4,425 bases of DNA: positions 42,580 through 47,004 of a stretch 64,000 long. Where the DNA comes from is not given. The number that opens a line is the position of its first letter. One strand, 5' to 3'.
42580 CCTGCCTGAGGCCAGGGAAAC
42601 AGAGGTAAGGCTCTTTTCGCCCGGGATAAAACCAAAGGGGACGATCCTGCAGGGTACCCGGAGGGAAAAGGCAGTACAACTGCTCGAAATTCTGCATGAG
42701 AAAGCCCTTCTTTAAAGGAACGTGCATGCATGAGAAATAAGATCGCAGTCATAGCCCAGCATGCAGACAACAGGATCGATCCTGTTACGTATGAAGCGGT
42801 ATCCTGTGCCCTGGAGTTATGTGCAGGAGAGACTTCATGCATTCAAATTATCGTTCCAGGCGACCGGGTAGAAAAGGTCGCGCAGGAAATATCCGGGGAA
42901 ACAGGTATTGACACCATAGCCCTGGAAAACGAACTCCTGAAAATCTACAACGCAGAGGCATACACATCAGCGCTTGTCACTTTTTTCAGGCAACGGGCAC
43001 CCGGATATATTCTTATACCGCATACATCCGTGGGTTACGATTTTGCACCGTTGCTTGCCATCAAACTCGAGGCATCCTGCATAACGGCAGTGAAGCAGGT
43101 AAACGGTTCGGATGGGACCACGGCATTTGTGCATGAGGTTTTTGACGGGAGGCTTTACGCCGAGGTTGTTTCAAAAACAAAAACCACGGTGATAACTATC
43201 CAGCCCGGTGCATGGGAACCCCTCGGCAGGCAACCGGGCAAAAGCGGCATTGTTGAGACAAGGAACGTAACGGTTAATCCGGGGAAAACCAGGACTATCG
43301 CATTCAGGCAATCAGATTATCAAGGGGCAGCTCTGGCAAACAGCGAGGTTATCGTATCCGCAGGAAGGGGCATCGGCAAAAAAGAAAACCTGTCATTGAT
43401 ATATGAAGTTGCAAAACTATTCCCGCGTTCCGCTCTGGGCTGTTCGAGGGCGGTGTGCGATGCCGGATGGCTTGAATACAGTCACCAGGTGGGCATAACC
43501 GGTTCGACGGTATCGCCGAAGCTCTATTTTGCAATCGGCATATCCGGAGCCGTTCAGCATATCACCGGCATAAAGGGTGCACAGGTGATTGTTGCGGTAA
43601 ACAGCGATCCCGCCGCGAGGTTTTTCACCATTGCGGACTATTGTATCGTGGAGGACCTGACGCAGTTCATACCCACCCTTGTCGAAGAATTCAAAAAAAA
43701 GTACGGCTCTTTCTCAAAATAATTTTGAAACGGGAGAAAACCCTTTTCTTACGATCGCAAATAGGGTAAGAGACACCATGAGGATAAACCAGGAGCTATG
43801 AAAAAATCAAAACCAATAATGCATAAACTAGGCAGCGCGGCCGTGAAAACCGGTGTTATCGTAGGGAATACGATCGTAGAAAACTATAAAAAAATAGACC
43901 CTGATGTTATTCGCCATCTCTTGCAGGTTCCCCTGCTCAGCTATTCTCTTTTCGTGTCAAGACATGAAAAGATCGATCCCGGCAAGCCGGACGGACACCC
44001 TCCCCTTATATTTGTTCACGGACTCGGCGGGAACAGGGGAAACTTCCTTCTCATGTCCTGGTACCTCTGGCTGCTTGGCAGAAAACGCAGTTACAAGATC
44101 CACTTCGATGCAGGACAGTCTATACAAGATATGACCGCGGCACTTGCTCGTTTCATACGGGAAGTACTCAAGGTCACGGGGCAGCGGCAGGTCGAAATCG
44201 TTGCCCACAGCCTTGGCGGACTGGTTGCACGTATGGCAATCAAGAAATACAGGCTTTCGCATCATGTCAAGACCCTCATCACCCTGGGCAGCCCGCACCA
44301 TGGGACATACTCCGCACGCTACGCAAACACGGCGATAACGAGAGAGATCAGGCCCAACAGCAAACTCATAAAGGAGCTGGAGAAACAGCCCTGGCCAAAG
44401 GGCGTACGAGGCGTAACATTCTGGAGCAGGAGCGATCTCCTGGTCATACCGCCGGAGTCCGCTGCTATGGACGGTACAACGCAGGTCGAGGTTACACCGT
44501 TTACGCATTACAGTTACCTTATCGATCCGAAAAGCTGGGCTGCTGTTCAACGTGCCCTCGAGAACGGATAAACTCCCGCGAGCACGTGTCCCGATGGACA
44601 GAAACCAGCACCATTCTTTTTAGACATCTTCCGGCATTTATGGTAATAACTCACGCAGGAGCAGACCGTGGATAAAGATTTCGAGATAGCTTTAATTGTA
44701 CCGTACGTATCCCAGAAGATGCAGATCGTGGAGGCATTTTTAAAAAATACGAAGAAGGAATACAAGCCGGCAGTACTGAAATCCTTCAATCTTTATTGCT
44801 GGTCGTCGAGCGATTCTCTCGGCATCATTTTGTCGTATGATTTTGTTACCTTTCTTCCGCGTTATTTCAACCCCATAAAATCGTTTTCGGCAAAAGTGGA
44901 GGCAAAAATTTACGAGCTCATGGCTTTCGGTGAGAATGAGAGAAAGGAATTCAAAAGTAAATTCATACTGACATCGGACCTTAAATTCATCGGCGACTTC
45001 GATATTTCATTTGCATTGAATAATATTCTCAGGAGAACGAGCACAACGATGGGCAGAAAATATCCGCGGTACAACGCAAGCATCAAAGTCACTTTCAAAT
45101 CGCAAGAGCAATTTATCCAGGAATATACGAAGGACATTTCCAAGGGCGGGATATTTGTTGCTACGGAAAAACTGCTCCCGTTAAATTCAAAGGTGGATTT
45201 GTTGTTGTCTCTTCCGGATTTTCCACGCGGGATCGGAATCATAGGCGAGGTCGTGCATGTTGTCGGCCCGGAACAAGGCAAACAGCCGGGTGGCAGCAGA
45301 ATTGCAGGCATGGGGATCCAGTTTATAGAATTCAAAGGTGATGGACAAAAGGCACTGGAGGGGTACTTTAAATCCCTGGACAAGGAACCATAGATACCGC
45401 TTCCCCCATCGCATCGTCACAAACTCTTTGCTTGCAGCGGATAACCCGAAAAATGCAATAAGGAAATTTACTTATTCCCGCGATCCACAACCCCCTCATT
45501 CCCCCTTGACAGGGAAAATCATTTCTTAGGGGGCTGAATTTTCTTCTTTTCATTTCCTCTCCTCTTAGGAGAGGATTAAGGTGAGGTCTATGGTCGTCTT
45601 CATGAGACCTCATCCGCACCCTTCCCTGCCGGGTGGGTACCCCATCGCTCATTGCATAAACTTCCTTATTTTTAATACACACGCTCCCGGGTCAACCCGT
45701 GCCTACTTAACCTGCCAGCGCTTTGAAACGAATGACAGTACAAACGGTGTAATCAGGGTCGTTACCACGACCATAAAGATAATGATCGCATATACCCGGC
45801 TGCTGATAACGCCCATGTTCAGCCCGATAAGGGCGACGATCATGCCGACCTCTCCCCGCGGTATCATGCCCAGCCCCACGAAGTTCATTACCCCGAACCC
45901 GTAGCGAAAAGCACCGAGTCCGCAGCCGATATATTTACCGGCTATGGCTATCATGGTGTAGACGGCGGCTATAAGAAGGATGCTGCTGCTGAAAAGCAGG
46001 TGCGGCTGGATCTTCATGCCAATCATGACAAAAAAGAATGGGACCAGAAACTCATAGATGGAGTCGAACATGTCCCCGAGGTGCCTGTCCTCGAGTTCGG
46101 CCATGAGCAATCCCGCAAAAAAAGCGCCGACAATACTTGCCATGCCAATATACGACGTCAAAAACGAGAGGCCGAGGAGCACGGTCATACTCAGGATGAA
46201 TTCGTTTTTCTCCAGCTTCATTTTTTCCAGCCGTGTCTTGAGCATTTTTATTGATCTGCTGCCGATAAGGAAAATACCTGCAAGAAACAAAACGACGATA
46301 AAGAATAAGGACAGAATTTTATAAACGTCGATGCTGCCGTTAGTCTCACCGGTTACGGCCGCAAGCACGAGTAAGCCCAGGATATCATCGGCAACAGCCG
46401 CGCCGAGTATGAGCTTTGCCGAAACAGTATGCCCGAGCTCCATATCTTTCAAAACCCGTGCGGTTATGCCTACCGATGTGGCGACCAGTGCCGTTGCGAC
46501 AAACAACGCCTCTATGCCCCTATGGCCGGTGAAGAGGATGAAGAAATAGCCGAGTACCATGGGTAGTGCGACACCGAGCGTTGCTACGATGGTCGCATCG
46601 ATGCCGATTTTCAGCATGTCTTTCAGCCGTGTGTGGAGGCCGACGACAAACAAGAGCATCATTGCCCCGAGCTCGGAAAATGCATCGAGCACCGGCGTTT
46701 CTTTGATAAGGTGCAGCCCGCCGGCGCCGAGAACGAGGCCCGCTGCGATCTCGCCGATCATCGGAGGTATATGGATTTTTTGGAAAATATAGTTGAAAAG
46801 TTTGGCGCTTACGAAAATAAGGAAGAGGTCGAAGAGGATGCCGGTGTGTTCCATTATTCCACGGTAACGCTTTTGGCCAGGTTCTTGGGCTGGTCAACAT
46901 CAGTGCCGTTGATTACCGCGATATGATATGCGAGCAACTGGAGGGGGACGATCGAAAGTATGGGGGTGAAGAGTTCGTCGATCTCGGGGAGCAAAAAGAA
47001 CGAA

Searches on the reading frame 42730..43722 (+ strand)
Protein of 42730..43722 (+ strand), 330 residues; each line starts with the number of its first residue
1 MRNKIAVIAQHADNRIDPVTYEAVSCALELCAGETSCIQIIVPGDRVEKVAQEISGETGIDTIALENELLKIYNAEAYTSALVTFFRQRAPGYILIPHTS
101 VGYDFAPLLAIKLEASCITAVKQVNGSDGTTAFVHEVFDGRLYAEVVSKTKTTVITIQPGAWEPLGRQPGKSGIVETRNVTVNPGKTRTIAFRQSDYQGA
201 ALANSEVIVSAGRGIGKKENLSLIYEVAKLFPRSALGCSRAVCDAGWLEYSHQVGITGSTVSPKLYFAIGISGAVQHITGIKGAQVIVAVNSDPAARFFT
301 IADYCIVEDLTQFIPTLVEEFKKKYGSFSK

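Call 25: search_protein_families(library=pfam, proteins=[window:42730-43722:+])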
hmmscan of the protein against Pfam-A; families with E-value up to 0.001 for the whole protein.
window:42730-43722:+ (330 aa): 2 families
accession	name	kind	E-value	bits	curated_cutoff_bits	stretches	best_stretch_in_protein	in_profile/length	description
PF00766.25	ETF_alpha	-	3e-31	107.7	27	1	202-282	2-81/81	Electron transfer flavoprotein FAD-binding domain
PF01012.27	ETF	-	1.1e-29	104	26.7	1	7-181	3-179/181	Electron transfer flavoprotein domain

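Call 30: find_homologous_proteins(query=window:42730-43722:+, max_evalue=1e-60)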
Query window:42730-43722:+ (330 aa): 674 proteins with E <= 1e-60 among 5118 candidates; the best 120 are listed.
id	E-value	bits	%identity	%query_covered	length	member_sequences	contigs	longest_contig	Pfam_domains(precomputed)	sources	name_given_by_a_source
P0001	6.4e-203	691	94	100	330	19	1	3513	PF01012.28,PF00766.26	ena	-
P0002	1.0e-194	664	90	100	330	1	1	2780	PF01012.28,PF00766.26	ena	-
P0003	1.1e-191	654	89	100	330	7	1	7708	PF01012.28,PF00766.26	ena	-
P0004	1.1e-181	621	85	99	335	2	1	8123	PF01012.28,PF00766.26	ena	-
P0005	1.9e-147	509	70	98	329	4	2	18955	PF01012.28,PF00766.26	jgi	jgi:electron transfer flavoprotein alpha subunit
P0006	5.8e-126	438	59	96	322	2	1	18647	PF01012.28,PF00766.26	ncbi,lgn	-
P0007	2.8e-125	436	59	98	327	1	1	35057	PF01012.28,PF00766.26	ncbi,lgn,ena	-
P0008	2.4e-120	420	58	98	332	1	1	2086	PF01012.28,PF00766.26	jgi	jgi:electron transfer flavoprotein alpha subunit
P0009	5.9e-120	418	56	99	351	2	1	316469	PF01012.28,PF00766.26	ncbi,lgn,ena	-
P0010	7.6e-120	418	55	98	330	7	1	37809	PF01012.28,PF00766.26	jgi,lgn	-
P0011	3.8e-118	412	54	98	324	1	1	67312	PF01012.28,PF00766.26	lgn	-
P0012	6.4e-117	408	54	98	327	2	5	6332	PF01012.28,PF00766.26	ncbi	ncbi:MAG: electron transfer flavoprotein subunit alpha/FixB family protein [bacterium]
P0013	4.8e-115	402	55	99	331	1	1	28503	PF01012.28,PF00766.26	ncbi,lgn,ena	-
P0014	3.4e-113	396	51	98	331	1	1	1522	PF01012.28,PF00766.26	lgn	-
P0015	9.8e-97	342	47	98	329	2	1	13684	PF01012.28,PF00766.26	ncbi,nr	ncbi:MAG: electron transfer flavoprotein subunit alpha/FixB family protein [Deltaproteobacteria bact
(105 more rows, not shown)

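Call 31: find_encoding_contigs(protein=P0003, flank=6000, max_places=4)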
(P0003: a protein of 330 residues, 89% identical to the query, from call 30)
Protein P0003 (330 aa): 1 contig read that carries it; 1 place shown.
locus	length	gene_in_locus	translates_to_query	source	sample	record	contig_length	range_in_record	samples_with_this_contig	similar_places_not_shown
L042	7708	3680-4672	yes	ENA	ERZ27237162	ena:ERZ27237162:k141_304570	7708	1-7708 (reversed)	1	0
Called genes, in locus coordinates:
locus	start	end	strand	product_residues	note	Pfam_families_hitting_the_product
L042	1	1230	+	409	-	?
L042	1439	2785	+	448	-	PF03417:AAT (weak), PF03577:Peptidase_C69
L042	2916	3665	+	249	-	PF01012:ETF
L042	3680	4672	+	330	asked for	PF01012:ETF, PF00766:ETF_alpha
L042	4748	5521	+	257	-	PF24096:DUF7379, PF01674:Lipase_2, PF02089:Palm_thioest, PF05057:DUF676, PF00561:Abhydrolase_1, PF07819:PGAP1, PF02450:LCAT (faint), PF06259:Abhydrolase_8 (weak)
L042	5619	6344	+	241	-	PF07238:PilZ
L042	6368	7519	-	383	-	PF00999:Na_H_Exchanger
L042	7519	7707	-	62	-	?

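Call 32: find_encoding_contigs(protein=P0004, flank=6000, max_places=4)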
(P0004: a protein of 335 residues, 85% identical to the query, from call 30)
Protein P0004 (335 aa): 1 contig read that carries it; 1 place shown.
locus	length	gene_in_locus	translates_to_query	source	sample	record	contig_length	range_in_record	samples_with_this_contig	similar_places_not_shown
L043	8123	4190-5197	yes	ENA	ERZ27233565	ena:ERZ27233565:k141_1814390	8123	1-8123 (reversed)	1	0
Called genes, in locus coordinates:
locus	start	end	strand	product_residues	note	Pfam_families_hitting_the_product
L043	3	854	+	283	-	?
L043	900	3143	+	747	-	PF14814:UB2H, PF00912:Transgly, PF00905:Transpeptidase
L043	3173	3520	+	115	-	PF01841:Transglut_core (weak)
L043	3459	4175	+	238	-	PF01012:ETF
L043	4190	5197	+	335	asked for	PF01012:ETF, PF00766:ETF_alpha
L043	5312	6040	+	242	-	PF24096:DUF7379 (weak), PF01674:Lipase_2, PF05057:DUF676, PF02089:Palm_thioest, PF07819:PGAP1, PF00561:Abhydrolase_1 (weak), PF02450:LCAT (weak)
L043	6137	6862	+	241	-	PF07238:PilZ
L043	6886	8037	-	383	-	PF00999:Na_H_Exchanger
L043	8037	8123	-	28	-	?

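Call 33: find_encoding_contigs(protein=P0005, flank=6000, max_places=4)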
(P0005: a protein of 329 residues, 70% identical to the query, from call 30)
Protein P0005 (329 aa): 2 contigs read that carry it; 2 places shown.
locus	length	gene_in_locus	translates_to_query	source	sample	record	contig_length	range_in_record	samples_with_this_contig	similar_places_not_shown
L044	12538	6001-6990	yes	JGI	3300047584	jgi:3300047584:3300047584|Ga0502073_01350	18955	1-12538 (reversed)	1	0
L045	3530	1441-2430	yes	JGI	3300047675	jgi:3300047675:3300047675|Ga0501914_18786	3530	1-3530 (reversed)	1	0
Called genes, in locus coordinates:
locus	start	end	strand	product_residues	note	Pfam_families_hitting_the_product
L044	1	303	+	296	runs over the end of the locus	PF03279:Lip_A_acyltrans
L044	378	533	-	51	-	-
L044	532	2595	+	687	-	PF14814:UB2H, PF00912:Transgly, PF00905:Transpeptidase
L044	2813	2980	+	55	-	-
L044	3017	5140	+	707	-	PF02129:Peptidase_S15, PF08530:PepX_C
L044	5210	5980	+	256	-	PF01012:ETF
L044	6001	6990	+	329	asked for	PF01012:ETF, PF00766:ETF_alpha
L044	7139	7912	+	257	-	PF24096:DUF7379 (weak), PF01674:Lipase_2, PF02089:Palm_thioest, PF05057:DUF676, PF00561:Abhydrolase_1 (weak), PF07819:PGAP1, PF06259:Abhydrolase_8 (weak)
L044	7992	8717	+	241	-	PF07238:PilZ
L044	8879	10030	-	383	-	PF00999:Na_H_Exchanger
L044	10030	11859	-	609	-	PF13522:GATase_6, PF13537:GATase_7, PF01380:SIS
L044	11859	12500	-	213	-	PF25084:LbH_EIF2B, PF14602:Hexapep_2 (faint), PF25087:GMPPB_C, PF00132:Hexapep, PF24894:Hexapep_GlmU (weak), PF00132:Hexapep (weak)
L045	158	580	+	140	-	PF08530:PepX_C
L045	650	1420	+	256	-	PF01012:ETF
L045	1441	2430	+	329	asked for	PF01012:ETF, PF00766:ETF_alpha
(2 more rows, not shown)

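Call 34: find_encoding_contigs(protein=P0001, flank=6000, max_places=4)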
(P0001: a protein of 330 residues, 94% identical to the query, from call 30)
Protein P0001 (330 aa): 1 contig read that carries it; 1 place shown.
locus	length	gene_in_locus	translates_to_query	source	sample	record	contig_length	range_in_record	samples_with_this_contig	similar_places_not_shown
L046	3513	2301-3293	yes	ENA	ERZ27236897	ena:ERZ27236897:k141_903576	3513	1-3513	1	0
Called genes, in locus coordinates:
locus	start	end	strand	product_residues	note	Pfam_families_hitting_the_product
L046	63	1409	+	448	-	PF03417:AAT (weak), PF03577:Peptidase_C69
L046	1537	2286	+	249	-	PF01012:ETF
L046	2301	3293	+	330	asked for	PF01012:ETF, PF00766:ETF_alpha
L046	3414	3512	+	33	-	?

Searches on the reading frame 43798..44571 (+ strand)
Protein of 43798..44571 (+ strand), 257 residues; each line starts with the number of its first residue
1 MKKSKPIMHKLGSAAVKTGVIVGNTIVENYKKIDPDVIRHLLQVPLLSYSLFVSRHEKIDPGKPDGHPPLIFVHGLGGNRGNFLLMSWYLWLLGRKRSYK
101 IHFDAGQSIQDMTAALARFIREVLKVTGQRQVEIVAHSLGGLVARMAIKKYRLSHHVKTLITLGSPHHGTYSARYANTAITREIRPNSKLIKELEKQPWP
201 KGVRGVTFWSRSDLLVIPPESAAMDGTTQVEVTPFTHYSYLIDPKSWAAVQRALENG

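Call 25: search_protein_families(library=pfam, proteins=[window:43798-44571:+])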
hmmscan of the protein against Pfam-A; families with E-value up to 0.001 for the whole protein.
window:43798-44571:+ (257 aa): 9 families
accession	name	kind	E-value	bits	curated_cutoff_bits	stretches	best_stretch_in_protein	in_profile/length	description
PF02089.21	Palm_thioest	-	3.8e-12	46.9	26.8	1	69-181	1-124/254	Palmitoyl protein thioesterase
PF07819.20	PGAP1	-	5.7e-12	46.3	24.3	1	103-170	59-132/233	PGAP1-like alpha/beta domain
PF05057.20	DUF676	-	6e-12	46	20.3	1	70-172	8-130/217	Putative serine esterase (DUF676)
PF01674.24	Lipase_2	-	5.7e-10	39.5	20.3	1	69-217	3-179/219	Lipase (class 2)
PF00561.26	Abhydrolase_1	-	1.1e-09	38.7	25.8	1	113-169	51-108/245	alpha/beta hydrolase fold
PF24096.1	DUF7379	-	2.5e-06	28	33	1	124-178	64-123/191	Domain of unknown function (DUF7379)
PF06259.18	Abhydrolase_8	-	2.4e-05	24.5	20.5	1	110-173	88-150/178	Alpha/beta hydrolase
PF12697.13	Abhydrolase_6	-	3.9e-05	24.9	26.3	1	70-202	1-123/217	Alpha/beta hydrolase family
PF02450.21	LCAT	-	8.6e-05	22.4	21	1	115-172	107-167/392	Lecithin:cholesterol acyltransferase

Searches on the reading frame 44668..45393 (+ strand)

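Call 25: search_protein_families(library=pfam, proteins=[window:44668-45393:+])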
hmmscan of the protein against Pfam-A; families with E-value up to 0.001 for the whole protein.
window:44668-45393:+ (241 aa): 1 family
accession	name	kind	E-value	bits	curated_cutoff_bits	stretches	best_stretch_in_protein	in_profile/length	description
PF07238.19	PilZ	-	1.1e-12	48.6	22.5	1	130-233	3-99/102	PilZ domain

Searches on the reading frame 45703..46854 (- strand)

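Call 25: search_protein_families(library=pfam, proteins=[window:45703-46854:-])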
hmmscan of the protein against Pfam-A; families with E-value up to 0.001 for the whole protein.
window:45703-46854:- (383 aa): 1 family
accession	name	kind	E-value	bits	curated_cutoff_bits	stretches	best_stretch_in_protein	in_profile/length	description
PF00999.27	Na_H_Exchanger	-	4.1e-57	194.2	26.2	1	16-377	3-373/375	Sodium/hydrogen exchanger, transmembrane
